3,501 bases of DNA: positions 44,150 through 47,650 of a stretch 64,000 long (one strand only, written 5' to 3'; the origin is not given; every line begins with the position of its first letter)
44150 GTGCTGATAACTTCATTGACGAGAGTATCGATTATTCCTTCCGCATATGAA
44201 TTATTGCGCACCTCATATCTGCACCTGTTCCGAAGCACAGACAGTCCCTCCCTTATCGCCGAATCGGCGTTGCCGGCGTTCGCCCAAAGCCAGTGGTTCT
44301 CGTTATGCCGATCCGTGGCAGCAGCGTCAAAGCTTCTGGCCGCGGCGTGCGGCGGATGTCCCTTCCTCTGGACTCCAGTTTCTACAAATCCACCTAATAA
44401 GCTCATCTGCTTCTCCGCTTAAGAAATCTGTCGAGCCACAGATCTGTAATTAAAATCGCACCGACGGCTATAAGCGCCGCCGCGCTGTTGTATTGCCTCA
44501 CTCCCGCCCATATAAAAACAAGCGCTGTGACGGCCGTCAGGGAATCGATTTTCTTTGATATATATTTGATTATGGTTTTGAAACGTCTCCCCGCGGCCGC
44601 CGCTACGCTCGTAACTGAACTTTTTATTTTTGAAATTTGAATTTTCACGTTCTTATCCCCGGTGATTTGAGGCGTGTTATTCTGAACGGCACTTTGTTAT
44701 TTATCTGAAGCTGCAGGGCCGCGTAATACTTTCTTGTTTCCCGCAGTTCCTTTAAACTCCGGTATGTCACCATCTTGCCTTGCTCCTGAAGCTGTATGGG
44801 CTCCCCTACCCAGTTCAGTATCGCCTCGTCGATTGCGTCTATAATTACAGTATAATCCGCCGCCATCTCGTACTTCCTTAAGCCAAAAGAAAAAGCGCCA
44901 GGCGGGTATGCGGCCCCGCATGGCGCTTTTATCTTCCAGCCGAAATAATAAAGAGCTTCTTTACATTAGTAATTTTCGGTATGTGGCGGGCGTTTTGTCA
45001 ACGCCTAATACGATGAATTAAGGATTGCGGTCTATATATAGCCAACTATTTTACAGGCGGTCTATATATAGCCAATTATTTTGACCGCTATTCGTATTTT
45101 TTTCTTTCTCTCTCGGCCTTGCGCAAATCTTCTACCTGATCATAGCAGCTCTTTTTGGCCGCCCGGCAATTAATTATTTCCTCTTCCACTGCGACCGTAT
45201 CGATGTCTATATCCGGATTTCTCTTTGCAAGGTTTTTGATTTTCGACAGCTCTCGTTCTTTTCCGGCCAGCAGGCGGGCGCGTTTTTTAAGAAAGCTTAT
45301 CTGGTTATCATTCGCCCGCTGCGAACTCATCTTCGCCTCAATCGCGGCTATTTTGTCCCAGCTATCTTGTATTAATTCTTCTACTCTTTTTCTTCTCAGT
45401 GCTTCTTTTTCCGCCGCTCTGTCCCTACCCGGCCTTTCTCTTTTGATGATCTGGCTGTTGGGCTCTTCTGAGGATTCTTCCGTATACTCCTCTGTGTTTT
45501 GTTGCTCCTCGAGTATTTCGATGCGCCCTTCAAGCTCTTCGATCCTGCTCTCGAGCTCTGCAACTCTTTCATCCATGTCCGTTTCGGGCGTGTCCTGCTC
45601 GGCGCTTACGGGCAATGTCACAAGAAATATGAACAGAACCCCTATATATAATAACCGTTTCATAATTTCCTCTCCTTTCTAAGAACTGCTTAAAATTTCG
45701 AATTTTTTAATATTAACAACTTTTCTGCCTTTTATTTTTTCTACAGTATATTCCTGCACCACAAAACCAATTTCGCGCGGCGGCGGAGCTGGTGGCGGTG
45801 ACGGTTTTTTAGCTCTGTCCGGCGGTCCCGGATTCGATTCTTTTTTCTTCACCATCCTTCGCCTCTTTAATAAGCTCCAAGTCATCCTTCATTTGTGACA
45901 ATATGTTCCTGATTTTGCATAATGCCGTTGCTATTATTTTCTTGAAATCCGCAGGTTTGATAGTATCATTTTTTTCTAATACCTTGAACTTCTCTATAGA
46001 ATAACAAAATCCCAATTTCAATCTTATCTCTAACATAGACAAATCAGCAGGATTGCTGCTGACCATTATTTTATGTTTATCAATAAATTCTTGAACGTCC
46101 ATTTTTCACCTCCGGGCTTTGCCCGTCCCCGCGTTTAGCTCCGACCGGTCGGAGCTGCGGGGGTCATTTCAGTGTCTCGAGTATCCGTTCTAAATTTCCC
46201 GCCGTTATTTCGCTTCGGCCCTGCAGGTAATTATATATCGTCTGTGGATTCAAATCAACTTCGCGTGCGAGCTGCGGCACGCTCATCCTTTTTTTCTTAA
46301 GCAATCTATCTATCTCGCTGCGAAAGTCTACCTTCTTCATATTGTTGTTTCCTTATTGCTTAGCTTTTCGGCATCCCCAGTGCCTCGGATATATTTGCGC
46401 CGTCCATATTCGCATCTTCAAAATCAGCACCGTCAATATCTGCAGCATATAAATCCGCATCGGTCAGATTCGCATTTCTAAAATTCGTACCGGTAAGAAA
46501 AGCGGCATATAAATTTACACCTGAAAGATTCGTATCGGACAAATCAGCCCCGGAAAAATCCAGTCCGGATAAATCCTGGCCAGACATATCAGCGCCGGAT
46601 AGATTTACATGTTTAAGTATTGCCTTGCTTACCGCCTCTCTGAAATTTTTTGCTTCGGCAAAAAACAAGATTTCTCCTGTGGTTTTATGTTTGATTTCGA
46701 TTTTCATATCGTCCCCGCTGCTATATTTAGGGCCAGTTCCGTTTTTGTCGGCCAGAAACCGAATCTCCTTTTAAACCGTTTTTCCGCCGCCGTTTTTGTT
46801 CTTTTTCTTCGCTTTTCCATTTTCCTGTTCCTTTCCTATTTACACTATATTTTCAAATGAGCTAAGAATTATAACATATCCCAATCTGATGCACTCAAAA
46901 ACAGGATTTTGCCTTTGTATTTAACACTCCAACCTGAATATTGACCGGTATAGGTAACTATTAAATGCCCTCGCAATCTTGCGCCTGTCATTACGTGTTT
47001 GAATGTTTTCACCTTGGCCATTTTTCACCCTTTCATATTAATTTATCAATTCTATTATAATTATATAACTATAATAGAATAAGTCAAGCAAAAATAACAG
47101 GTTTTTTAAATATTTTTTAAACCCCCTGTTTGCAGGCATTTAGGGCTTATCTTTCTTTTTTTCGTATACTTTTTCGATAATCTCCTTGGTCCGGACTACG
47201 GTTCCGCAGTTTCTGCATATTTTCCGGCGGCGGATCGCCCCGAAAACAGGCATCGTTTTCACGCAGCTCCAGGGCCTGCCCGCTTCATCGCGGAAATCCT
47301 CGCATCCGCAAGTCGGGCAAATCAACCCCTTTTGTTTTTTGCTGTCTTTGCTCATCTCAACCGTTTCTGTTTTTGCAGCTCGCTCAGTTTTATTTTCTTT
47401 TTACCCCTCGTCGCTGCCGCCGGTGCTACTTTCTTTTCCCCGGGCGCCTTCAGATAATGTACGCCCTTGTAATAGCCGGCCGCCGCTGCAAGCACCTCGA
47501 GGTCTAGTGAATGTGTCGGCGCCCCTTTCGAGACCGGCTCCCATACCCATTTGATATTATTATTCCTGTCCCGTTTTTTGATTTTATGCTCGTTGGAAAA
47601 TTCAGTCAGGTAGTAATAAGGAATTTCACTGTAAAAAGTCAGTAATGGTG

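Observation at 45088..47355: About 2.3-kb accessory cassette inserted between terL and the gpW/portal genes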

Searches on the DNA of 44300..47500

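Call 37: search_rna_families(source=window, start=44300, end=47500, threshold=evalue, max_evalue=1)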
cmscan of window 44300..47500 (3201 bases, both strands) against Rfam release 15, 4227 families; matches with E-value up to 1: 1.
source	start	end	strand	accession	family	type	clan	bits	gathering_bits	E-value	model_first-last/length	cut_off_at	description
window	46545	46648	+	RF01206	snoR109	Gene; snRNA; snoRNA; HACA-box;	-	23.4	34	0.94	1-92/92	no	Small nucleolar RNA snoR109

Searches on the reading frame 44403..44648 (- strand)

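Call 3: search_protein_families(library=pfam, proteins=[window:44403-44648:-], max_evalue=0.1)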
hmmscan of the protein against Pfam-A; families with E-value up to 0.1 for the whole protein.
window:44403-44648:- (81 aa): 2 families
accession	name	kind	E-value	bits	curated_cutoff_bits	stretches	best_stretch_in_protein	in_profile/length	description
PF06341.16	DUF1056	-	0.016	15.9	22.2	1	23-79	4-60/64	Protein of unknown function (DUF1056)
PF00548.26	Peptidase_C3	-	0.032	14.6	22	1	8-65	71-128/174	3C cysteine protease (picornain 3C)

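Call 4: search_protein_families(library=phrogs, proteins=[window:44403-44648:-], max_evalue=0.1)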
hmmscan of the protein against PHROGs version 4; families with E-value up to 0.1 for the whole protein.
window:44403-44648:- (81 aa): 2 families
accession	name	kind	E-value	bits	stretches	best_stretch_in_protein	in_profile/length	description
phrog_1142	-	unknown function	0.0094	16.7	1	22-67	2-47/62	-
phrog_6176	-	unknown function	0.077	14.4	1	40-75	114-149/151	-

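Call 6: search_protein_families(library=padloc, proteins=[window:44403-44648:-], max_evalue=0.1)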
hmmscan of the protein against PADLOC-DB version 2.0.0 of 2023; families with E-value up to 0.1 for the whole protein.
window:44403-44648:- (81 aa): 0 families

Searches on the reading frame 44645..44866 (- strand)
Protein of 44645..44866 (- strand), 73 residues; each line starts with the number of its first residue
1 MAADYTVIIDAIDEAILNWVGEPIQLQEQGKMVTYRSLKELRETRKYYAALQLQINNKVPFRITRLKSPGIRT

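Call 3: search_protein_families(library=pfam, proteins=[window:44645-44866:-], max_evalue=0.1)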
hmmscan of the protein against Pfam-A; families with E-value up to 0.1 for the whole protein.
window:44645-44866:- (73 aa): 0 families

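Call 4: search_protein_families(library=phrogs, proteins=[window:44645-44866:-], max_evalue=0.1)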
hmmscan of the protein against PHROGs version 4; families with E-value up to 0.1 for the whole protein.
window:44645-44866:- (73 aa): 1 family
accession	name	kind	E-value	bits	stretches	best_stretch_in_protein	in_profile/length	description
phrog_2545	-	connector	0.0029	18.6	1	9-46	8-42/68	head-tail adaptor Ad1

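Call 6: search_protein_families(library=padloc, proteins=[window:44645-44866:-], max_evalue=0.1)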
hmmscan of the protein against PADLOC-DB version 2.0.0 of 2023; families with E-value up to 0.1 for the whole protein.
window:44645-44866:- (73 aa): 0 families

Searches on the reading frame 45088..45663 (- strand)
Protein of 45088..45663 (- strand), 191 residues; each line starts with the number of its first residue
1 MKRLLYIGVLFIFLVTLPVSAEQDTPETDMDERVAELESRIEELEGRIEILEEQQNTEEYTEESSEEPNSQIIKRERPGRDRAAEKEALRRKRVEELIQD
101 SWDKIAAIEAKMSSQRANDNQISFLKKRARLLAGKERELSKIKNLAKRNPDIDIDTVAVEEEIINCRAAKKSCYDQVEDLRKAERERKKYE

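Call 3: search_protein_families(library=pfam, proteins=[window:45088-45663:-], max_evalue=0.1)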
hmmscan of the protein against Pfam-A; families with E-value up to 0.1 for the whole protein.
window:45088-45663:- (191 aa): 3 families
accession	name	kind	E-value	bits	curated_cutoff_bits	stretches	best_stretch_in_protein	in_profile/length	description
PF14965.11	BRI3BP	-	0.0023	17.9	27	1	3-47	133-177/179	Negative regulator of p53/TP53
PF11855.13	DUF3375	-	0.018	14.4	28.6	1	27-73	133-178/474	Protein of unknown function (DUF3375)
PF23991.1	DUF7310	-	0.034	15.1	40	1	25-52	30-57/83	Coiled-coil region of unknown function (DUF7310)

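Call 4: search_protein_families(library=phrogs, proteins=[window:45088-45663:-], max_evalue=0.1)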
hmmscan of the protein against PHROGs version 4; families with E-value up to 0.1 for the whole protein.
window:45088-45663:- (191 aa): 6 families
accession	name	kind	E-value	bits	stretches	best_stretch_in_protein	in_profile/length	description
phrog_736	-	unknown function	0.00041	21.4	1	6-58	16-69/112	-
phrog_739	-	lysis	0.018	16.2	1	4-105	6-113/122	Rz-like spanin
phrog_1193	-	other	0.028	15.4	1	27-56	8-37/76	hemolysin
phrog_1397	-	unknown function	0.034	15.4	1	33-61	55-83/116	-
phrog_6324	-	unknown function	0.041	15.2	0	28-61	29-62/94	-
phrog_4719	-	lysis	0.043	15.2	0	25-56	55-86/101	Rz-like spanin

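Call 6: search_protein_families(library=padloc, proteins=[window:45088-45663:-], max_evalue=0.1)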
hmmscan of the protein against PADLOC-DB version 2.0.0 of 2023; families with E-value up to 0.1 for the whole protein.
window:45088-45663:- (191 aa): 1 family
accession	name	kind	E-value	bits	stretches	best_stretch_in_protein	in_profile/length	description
PDLC03868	LmuB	-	0.044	10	1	29-189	242-401/1035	-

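Call 27: find_related_loci(query=window:45088-45663:-, collection=viral_contigs, flank=6000)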
Query window:45088-45663:- (191 aa) in viral_contigs; peptide patterns used: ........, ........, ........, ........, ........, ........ (x = any residue, [..] = any of these).
7 stretches matched a pattern, but none encodes a relative of the query by tblastn (E <= 1e-3).

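Call 39: find_homologous_proteins(query=window:45088-45663:-, max_evalue=0.001)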
Query window:45088-45663:- (191 aa): 1 proteins with E <= 0.001 among 592 candidates.
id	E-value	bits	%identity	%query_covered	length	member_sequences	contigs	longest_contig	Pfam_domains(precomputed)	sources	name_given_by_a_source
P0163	4.4e-111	386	100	100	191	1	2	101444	-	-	-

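Call 41: find_encoding_contigs(protein=window:45088-45663:-, flank=10000, max_places=6)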
Protein window:45088-45663:- (191 aa): 2 contigs read that carry it; 2 places shown.
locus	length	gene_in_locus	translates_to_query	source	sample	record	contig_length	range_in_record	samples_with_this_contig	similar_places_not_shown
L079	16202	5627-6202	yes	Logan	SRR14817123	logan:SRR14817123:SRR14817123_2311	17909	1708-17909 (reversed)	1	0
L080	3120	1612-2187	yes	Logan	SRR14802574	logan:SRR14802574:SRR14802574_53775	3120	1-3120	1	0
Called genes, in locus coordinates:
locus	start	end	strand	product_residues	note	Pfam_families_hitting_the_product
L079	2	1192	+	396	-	?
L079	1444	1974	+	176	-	PF12728:HTH_17 (faint)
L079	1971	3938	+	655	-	PF05876:GpA_ATPase, PF20454:GpA_nuclease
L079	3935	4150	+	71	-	PF11781:Zn_ribbon_RRN7 (faint)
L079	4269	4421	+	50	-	-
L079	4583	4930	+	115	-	-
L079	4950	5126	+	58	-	PF12844:HTH_19 (weak), PF01381:HTH_3 (weak), PF13443:HTH_26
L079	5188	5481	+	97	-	-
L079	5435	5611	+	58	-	-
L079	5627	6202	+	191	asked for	-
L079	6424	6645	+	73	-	-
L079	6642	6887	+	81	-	-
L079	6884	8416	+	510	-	PF05136:Phage_portal_2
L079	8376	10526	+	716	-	PF25209:Phage_capsid_4, PF10124:Mu-like_gpT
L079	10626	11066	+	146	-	-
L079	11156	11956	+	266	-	-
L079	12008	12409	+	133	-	-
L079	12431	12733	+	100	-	-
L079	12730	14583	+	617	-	-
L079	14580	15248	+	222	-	-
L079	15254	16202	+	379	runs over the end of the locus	-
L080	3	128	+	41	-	?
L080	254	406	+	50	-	-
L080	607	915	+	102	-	-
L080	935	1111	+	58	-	PF12844:HTH_19 (weak), PF01381:HTH_3 (weak), PF13443:HTH_26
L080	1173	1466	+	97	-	-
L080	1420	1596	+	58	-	-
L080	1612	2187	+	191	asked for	-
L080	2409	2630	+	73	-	-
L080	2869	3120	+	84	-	?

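Call 77: predict_structure(protein=window:45088-45663:-)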
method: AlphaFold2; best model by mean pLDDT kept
length: 191 residues; sequences in the alignment: 1
mean_pLDDT: 77.2   pTM: 0.39
mean pLDDT of the five models: 77.2, 77.2, 75.1, 74.4, 73.0
residues with pLDDT >= 90: 92; 70-90: 33; 50-70: 30; < 50: 36
segments of 3 or more residues with pLDDT < 50: 1-5, 11-24, 63-77
pLDDT, mean of each block of 10 residues (from residue 1): 50 44 51 87 93 67 43 47 81 93 82 65 94 97 95 95 98 96 90 74
secondary structure, 60 per line:
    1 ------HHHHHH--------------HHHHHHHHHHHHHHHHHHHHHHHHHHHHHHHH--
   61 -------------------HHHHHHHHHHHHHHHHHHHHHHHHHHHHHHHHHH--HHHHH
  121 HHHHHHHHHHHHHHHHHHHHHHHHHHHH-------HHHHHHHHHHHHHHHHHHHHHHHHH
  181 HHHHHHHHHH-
elements in order: H7-12 H27-58 H80-113 H116-148 H156-190

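Call 82: fold_search(model_id=the predicted structure, library=pdb)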
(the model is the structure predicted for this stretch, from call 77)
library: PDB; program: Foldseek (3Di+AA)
matches with E <= 10: 216; with E <= 0.001: 0
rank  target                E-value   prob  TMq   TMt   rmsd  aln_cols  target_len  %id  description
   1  3mq1_E                2.8e-01  0.41  0.22  0.33  10.7       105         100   20  Crystal Structure of Dust Mite Allergen Der p 5 (released 2010-06-02)
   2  7w7z                  3.2e-01  0.77  0.33  0.42  21.3       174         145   11  Crystal Structure of human Focal Adhesion Targeting (FAT) domain of the Focal Adhesion Kinase (released 2022-12-21)
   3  3mq1_A                3.4e-01  0.41  0.21  0.32  12.8       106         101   21  Crystal Structure of Dust Mite Allergen Der p 5 (released 2010-06-02)
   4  1k04                  3.6e-01  0.72  0.32  0.41  21.2       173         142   12  Crystal Structure of the Focal Adhesion Targeting Domain of Focal Adhesion Kinase (released 2002-01-30)
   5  7w8b                  4.1e-01  0.60  0.29  0.37  22.6       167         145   12  Crystal Structure of human Focal Adhesion Targeting (FAT) domain of the Focal Adhesion Kinase (released 2023-07-05)
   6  5nfd_B                5.6e-01  0.97  0.32  0.73   2.6        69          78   20  Antiparallel monomeric coiled coil of Kif21A (released 2018-05-02)
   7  8j07_c2               1.1e+00  0.15  0.23  0.09  38.8       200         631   11  96nm repeat of human respiratory doublet microtubule and associated axonemal complexes (released 2023-07-26)
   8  2p22_C                1.1e+00  0.14  0.25  0.26  39.1       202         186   11  Structure of the Yeast ESCRT-I Heterotetramer Core (released 2007-06-05)
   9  9fqr_FA               1.2e+00  0.12  0.19  0.13  40.9       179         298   12  96-nm repeat of axonemal doublet microtubules from bovine sperm (released 2025-03-26)
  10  3mq1_F                1.3e+00  0.20  0.20  0.33  11.3       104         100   19  Crystal Structure of Dust Mite Allergen Der p 5 (released 2010-06-02)
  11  4mt8_B                1.4e+00  0.20  0.22  0.34  10.0        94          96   14  Structure of the ERS1 dimerization and histidine phosphotransfer domain from Arabidopsis thaliana (released 2014-10-01)
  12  4mu6                  1.6e+00  0.75  0.35  0.25  10.9       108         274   13  Crystal Structure of the N-terminal domain of Effector Protein LegC3 from Legionella pneumophila (released 2013-12-11)
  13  2lm9_MODEL_1_A        1.7e+00  0.16  0.23  0.35  12.9       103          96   16  The NMR structure of a major allergen from dust mite (released 2012-08-22)
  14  8otz_DP               1.8e+00  0.28  0.28  0.26  21.9       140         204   14  48-nm repeat of the native axonemal doublet microtubule from bovine sperm (released 2023-11-22)
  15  7z8n_A                1.8e+00  0.08  0.16  0.11  34.9       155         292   15  GacS histidine kinase from Pseudomonas aeruginosa (released 2022-07-13)
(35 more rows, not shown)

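Call 83: fold_search(model_id=the predicted structure, library=viral)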
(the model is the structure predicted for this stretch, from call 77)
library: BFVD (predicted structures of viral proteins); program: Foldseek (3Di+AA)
matches with E <= 10: 589; with E <= 0.001: 0
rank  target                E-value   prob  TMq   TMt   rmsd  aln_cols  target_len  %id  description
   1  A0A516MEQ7            4.5e-02  0.72  0.24  0.28  39.5       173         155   14  (no name in the UniProt tables at hand)
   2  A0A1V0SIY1            7.6e-02  0.63  0.26  0.21  23.7       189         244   15  Uncharacterized protein [Klosneuvirus KNV1]
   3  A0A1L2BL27            8.1e-02  0.33  0.18  0.14  17.1       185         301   13  (no name in the UniProt tables at hand)
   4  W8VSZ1                1.1e-01  0.77  0.31  0.30  23.3       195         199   15  (no name in the UniProt tables at hand)
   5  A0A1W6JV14            1.1e-01  0.21  0.17  0.04  41.0       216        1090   12  Tail fiber protein [Vibrio phage pVco-5]
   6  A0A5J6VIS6            1.4e-01  0.47  0.26  0.08  26.4       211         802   14  Uncharacterized protein [Megaviridae environmental sample]
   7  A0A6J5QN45            1.9e-01  1.00  0.31  0.79   3.2        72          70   21  Uncharacterized protein [uncultured Caudovirales phage]
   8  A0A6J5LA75            1.9e-01  0.85  0.32  0.35  20.9       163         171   13  Uncharacterized protein [uncultured Caudovirales phage]
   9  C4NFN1                1.9e-01  0.47  0.27  0.27  22.9       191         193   12  (no name in the UniProt tables at hand)
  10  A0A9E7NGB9            2.3e-01  0.98  0.33  0.63   5.8        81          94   18  (no name in the UniProt tables at hand)
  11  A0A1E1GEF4            2.6e-01  0.63  0.23  0.35  14.3       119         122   17  (no name in the UniProt tables at hand)
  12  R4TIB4                2.6e-01  0.44  0.25  0.30  18.9       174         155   13  (no name in the UniProt tables at hand)
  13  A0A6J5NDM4            2.8e-01  0.75  0.39  0.11  33.5       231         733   11  Uncharacterized protein [uncultured Caudovirales phage]
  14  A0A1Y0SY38            2.8e-01  0.28  0.20  0.24  19.8       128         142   15  Uncharacterized protein [Pseudomonas phage Noxifer]
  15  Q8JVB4                2.8e-01  0.15  0.20  0.07  22.7       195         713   13  Hv145SV-protein 4 [Helminthosporium victoriae virus 145S]
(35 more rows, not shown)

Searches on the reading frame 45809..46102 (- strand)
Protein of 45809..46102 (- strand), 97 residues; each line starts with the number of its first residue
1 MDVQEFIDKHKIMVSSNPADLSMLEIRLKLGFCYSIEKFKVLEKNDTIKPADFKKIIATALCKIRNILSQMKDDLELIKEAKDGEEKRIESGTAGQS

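Call 3: search_protein_families(library=pfam, proteins=[window:45809-46102:-], max_evalue=0.1)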
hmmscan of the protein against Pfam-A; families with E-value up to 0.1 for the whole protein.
window:45809-46102:- (97 aa): 0 families

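Call 4: search_protein_families(library=phrogs, proteins=[window:45809-46102:-], max_evalue=0.1)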
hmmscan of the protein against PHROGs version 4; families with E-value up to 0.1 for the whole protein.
window:45809-46102:- (97 aa): 0 families

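Call 6: search_protein_families(library=padloc, proteins=[window:45809-46102:-], max_evalue=0.1)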
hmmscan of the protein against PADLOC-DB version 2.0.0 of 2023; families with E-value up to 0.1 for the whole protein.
window:45809-46102:- (97 aa): 0 families

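Call 59: search_protein_representatives(protein=window:45809-46102:-)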
Query: 97 residues. Proteins with E-value up to 0.001 (for the whole library): 3; up to 1e-10: 2; up to 1e-30: 2. The best 3 are listed.
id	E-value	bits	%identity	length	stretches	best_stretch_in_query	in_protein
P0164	2.4e-55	200.2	100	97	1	1-97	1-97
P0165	2.8e-43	161.7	35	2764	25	29-63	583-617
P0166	8.2e-10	54.9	28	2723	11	5-69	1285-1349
